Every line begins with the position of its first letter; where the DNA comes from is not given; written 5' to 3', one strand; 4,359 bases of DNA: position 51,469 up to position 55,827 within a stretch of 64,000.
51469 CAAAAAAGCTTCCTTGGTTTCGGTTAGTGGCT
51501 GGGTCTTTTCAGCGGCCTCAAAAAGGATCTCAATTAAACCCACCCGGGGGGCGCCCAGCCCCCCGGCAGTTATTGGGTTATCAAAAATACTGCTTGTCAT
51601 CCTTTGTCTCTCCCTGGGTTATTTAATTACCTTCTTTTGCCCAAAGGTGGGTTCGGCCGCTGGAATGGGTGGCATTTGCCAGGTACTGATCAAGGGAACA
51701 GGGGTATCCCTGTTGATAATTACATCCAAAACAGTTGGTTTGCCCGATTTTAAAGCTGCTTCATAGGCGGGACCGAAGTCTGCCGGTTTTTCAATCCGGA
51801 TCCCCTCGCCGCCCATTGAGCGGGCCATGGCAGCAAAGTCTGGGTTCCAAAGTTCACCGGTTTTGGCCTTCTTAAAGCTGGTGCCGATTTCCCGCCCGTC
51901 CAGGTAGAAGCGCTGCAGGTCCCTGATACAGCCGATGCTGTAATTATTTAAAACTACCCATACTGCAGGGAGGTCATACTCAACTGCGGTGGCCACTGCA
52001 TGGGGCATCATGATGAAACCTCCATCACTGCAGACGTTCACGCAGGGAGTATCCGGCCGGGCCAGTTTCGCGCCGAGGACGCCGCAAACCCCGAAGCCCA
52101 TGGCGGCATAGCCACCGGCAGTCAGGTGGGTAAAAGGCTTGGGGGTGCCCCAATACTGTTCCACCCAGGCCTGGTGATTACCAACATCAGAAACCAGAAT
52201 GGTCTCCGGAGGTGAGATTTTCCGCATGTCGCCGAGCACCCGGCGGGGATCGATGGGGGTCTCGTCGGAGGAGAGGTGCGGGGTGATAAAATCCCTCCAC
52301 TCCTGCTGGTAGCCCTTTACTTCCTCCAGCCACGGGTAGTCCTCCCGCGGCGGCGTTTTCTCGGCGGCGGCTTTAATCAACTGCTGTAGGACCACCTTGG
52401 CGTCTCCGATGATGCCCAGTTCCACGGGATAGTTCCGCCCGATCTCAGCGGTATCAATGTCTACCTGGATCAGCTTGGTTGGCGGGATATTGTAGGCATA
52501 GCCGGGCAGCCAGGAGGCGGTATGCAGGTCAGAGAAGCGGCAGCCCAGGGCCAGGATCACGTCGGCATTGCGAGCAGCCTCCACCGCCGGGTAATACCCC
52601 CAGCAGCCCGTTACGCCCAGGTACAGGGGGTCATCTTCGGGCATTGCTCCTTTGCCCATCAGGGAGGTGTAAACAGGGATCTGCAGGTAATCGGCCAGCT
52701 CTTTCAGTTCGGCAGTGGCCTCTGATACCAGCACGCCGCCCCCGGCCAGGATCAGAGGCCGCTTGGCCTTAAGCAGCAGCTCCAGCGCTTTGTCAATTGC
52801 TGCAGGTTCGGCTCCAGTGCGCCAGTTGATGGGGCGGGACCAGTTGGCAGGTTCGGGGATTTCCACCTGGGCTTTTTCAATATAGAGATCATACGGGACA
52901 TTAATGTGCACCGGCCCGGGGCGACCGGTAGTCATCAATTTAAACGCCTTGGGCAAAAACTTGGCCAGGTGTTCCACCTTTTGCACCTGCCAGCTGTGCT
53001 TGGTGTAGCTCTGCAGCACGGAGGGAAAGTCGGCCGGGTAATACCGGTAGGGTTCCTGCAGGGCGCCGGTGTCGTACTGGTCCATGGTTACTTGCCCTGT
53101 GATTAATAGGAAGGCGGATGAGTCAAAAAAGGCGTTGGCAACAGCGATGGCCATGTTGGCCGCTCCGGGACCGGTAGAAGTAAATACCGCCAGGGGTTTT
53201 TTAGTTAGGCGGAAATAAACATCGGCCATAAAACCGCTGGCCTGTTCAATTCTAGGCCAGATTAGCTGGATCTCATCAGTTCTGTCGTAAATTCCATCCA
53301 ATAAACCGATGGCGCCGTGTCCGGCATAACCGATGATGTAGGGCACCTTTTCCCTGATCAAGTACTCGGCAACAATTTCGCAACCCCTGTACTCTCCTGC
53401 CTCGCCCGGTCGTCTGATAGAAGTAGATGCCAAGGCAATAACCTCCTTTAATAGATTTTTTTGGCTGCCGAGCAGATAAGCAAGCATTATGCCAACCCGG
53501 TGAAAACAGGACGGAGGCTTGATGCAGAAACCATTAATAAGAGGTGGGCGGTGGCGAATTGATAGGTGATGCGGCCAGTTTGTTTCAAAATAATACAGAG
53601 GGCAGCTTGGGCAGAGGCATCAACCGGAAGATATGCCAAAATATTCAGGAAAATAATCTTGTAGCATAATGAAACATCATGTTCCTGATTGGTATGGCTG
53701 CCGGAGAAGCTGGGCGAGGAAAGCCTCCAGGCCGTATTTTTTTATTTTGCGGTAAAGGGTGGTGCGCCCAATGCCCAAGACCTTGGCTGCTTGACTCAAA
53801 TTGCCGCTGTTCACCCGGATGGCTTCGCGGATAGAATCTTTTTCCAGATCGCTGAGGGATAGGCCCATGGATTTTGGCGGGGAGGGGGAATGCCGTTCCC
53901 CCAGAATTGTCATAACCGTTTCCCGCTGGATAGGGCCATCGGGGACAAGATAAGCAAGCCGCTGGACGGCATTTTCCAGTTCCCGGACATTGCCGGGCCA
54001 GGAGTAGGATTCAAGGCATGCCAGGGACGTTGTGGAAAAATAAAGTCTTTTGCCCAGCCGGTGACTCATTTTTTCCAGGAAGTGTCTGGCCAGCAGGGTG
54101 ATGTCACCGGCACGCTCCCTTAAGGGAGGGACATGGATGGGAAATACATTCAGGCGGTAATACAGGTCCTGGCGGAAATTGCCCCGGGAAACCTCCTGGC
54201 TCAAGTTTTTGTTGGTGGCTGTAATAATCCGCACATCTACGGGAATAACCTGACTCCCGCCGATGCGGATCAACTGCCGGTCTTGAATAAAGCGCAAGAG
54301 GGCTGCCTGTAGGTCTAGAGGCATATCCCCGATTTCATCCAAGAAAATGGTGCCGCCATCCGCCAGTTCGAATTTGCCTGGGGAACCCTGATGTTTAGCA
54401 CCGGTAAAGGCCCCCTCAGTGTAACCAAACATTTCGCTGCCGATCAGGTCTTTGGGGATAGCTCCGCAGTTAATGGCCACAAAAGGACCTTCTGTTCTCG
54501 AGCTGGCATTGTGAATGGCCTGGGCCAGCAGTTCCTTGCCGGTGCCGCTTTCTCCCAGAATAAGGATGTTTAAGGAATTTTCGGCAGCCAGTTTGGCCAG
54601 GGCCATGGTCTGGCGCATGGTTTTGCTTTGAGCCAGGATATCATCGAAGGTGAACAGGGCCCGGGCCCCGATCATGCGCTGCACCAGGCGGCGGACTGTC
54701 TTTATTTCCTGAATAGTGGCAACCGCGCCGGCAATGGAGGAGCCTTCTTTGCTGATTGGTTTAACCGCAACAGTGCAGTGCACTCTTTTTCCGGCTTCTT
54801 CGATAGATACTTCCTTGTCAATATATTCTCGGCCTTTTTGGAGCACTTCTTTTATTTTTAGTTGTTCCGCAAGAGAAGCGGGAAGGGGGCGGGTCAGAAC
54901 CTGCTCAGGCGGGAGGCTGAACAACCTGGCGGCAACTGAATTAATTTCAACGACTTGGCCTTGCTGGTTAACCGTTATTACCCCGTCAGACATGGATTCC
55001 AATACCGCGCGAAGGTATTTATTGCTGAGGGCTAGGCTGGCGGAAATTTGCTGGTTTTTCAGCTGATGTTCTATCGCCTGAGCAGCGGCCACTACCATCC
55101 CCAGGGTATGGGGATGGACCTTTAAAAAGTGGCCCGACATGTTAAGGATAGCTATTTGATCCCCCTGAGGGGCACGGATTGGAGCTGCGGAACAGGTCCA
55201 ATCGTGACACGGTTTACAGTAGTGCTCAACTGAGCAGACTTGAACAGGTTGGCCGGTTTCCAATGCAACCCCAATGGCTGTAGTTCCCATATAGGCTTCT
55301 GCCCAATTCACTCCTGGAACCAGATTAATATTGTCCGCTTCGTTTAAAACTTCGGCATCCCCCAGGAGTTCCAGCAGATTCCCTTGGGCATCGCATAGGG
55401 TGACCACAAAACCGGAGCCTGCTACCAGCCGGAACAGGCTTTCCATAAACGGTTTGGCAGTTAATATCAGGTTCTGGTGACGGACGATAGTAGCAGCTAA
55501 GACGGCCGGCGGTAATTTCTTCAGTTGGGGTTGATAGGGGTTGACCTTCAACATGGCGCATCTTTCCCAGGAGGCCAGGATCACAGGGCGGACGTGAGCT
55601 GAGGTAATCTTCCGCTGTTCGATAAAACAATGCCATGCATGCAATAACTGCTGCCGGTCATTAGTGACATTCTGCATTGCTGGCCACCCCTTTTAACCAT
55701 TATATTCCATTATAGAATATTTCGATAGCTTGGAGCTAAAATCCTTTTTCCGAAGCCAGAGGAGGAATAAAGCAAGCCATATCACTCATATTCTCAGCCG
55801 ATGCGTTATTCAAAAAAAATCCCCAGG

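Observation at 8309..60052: Dispersed modular hairpin-repeat family (MITE/PATE-like), seven loci in 64 kb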

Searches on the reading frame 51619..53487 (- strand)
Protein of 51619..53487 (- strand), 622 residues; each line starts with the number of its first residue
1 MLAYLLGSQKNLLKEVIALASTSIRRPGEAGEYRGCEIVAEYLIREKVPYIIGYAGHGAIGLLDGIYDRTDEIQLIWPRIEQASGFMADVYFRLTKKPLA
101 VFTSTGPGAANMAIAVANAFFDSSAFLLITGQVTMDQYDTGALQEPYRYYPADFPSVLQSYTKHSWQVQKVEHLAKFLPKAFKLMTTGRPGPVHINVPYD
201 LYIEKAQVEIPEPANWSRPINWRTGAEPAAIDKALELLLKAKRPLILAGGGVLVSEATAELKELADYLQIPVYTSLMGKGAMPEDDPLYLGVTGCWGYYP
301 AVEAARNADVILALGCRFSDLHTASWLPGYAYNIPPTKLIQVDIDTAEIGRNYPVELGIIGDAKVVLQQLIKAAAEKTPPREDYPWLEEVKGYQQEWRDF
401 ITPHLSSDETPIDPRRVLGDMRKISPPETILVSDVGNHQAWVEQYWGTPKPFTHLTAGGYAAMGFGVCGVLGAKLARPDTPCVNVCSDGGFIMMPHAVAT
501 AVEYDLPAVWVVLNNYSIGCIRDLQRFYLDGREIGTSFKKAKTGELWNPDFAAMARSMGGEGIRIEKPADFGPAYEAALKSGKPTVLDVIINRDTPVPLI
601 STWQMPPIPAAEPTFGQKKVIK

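Call 37: search_protein_families(library=pfam, max_evalue=0.00001, proteins=[window:51619-53487:-])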
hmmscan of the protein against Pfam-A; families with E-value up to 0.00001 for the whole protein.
window:51619-53487:- (622 aa): 3 families
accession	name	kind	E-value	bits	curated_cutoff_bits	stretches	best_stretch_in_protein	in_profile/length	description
PF00205.28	TPP_enzyme_M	-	1.9e-47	160.8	30.4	1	231-370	1-137/137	Thiamine pyrophosphate enzyme, central domain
PF02775.26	TPP_enzyme_C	-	1.1e-40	139.3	21.9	1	434-589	1-151/151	Thiamine pyrophosphate enzyme, C-terminal TPP binding domain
PF02776.23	TPP_enzyme_N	-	1.3e-24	86.7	26.8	1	35-145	3-113/119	Thiamine pyrophosphate enzyme, N-terminal TPP binding domain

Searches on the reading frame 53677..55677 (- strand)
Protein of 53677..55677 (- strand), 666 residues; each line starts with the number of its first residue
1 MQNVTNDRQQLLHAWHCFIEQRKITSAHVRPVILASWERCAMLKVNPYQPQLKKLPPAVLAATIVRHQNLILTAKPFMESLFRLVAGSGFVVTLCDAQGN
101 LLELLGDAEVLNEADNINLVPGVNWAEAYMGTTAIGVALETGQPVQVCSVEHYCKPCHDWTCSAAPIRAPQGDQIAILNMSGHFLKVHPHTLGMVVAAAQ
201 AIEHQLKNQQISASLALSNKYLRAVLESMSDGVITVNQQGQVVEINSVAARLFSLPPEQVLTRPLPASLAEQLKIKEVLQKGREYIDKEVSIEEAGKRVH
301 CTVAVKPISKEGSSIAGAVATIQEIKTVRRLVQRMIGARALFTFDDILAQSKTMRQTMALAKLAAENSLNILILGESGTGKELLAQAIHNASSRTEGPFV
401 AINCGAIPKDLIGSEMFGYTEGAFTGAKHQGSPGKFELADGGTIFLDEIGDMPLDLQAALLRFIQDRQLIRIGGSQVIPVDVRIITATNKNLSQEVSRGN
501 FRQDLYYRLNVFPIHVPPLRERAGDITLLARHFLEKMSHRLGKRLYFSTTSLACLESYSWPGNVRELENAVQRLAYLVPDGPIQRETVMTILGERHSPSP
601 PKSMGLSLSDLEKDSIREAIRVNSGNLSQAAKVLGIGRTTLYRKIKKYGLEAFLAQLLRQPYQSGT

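Call 15: search_protein_families(library=pfam, proteins=[window:53677-55677:-])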
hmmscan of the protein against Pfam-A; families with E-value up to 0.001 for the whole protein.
window:53677-55677:- (666 aa): 14 families
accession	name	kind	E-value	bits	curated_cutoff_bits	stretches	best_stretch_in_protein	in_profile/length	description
PF00158.32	Sigma54_activat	-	3.8e-70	235.4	20.2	1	348-515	2-168/168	Sigma-54 interaction domain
PF25601.1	AAA_lid_14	-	4.5e-21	74.9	27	1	520-599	1-81/87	AAA+ ATPase lid domain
PF14532.12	Sigma54_activ_2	-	3.3e-20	73.2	25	1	355-519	8-138/138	Sigma-54 interaction domain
PF02954.25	HTH_8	-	6.4e-15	55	22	1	608-648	2-42/42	Bacterial regulatory protein, Fis family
PF00989.32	PAS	-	2.2e-14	53.8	22.6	1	222-325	3-113/113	PAS fold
PF08448.16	PAS_4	-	3.3e-09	37.4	23.1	1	226-329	1-109/110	PAS fold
PF07728.20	AAA_5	-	4.5e-08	33.6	22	1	370-492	1-125/139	AAA domain (dynein-related subfamily)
PF01590.32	GAF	-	1e-07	33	22.4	1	71-204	3-131/133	GAF domain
PF01078.27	Mg_chelatase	-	7.4e-07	29.2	20.3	0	421-490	87-158/207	Magnesium chelatase, subunit ChlI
PF13426.13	PAS_9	-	1.6e-06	28.8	27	1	230-325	1-101/103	PAS domain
PF00004.35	AAA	-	1.8e-05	25.6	21.2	1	371-494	1-116/131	ATPase family associated with various cellular activities (AAA)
PF07724.20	AAA_2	-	2.3e-05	24.9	27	1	369-497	4-132/166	AAA domain (Cdc48 subfamily)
PF13188.13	PAS_8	-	9.1e-05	22.7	21.8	1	221-262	2-40/65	PAS domain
PF07726.17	AAA_3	-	0.00087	19.6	27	0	371-491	2-112/131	ATPase family associated with various cellular activities (AAA)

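Call 100: find_encoding_contigs(protein=window:53677-55677:-, flank=10000, max_places=10)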
Protein window:53677-55677:- (666 aa): 2 contigs read that carry it; 1 place shown.
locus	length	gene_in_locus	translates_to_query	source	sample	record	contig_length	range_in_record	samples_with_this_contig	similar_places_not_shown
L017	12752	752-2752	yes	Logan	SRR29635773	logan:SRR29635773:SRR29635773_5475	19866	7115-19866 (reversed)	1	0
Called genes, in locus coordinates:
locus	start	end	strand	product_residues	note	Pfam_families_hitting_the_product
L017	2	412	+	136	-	?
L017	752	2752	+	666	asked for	PF26965:MimR_N, PF01590:GAF (weak), PF00989:PAS, PF00158:Sigma54_activat, PF14532:Sigma54_activ_2, PF07728:AAA_5, PF25601:AAA_lid_14, PF02954:HTH_8, +5 more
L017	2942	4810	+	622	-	PF02776:TPP_enzyme_N, PF00205:TPP_enzyme_M, PF02775:TPP_enzyme_C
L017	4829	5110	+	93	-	-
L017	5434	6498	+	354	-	PF05145:AbrB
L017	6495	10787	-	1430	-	PF01869:BcrAD_BadFG, PF09989:DUF2229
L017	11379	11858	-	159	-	PF03862:SpoVAC_SpoVAEB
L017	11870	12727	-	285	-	PF20730:YetF_N, PF04239:DUF421, PF07870:DUF1657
